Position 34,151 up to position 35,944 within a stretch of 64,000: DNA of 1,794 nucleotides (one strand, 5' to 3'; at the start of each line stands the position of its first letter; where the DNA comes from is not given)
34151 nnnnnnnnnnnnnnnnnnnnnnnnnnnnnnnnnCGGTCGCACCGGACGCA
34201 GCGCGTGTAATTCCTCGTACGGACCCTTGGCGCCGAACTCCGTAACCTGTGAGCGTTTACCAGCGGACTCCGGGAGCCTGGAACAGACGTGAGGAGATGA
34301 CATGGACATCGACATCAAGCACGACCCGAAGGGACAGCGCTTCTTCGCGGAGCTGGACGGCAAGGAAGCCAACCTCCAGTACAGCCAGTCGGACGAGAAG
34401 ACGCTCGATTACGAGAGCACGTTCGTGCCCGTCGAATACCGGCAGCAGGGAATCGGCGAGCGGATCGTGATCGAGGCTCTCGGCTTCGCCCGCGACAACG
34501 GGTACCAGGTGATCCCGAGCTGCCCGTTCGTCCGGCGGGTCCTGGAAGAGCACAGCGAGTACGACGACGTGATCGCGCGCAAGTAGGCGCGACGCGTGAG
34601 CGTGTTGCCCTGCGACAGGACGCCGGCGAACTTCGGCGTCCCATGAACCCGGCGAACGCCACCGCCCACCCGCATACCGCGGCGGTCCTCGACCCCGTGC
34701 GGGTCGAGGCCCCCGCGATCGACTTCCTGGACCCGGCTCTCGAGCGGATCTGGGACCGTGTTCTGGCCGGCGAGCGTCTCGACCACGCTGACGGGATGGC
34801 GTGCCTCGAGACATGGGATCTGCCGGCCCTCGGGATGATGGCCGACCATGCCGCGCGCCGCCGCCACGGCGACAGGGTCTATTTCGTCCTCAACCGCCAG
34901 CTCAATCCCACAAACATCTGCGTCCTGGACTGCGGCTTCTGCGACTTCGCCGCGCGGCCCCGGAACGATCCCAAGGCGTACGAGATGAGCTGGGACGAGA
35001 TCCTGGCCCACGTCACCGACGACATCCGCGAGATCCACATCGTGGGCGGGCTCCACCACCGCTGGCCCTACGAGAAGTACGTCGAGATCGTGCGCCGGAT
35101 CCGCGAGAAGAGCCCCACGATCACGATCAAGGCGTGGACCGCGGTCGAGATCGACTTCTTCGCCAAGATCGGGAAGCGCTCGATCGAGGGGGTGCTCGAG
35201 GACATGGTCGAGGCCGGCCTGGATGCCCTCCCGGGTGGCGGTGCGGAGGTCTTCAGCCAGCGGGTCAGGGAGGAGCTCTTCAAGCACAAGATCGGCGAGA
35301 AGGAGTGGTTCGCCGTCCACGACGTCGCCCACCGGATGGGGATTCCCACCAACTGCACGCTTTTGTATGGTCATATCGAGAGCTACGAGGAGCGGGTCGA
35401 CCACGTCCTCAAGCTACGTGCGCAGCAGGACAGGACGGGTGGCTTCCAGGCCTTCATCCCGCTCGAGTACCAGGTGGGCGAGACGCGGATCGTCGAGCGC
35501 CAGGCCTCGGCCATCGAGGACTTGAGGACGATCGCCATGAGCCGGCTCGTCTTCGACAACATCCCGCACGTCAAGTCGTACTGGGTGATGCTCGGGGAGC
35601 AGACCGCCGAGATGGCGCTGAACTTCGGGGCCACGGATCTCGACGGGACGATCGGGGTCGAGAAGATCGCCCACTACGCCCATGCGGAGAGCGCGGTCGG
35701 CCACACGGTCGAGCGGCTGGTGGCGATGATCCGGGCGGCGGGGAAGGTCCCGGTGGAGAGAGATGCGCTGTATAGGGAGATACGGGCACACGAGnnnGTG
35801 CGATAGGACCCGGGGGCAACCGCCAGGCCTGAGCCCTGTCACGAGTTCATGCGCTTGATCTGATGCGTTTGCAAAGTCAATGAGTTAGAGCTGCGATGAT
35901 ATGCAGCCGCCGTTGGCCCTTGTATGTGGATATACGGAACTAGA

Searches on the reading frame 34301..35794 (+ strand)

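Call 70: search_protein_families(library=pfam, proteins=[window:34301-35794:+], max_evalue=0.00001)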
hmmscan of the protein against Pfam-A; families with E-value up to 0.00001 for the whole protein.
window:34301-35794:+ (498 aa): 2 families
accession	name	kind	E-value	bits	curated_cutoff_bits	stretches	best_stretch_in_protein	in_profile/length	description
PF04055.27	Radical_SAM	-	2.8e-14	54.1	29.5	1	202-369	2-163/166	Radical SAM superfamily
PF19288.4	CofH_C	-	4.6e-14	52.8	27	1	381-493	3-118/125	CofH/MqnC C-terminal region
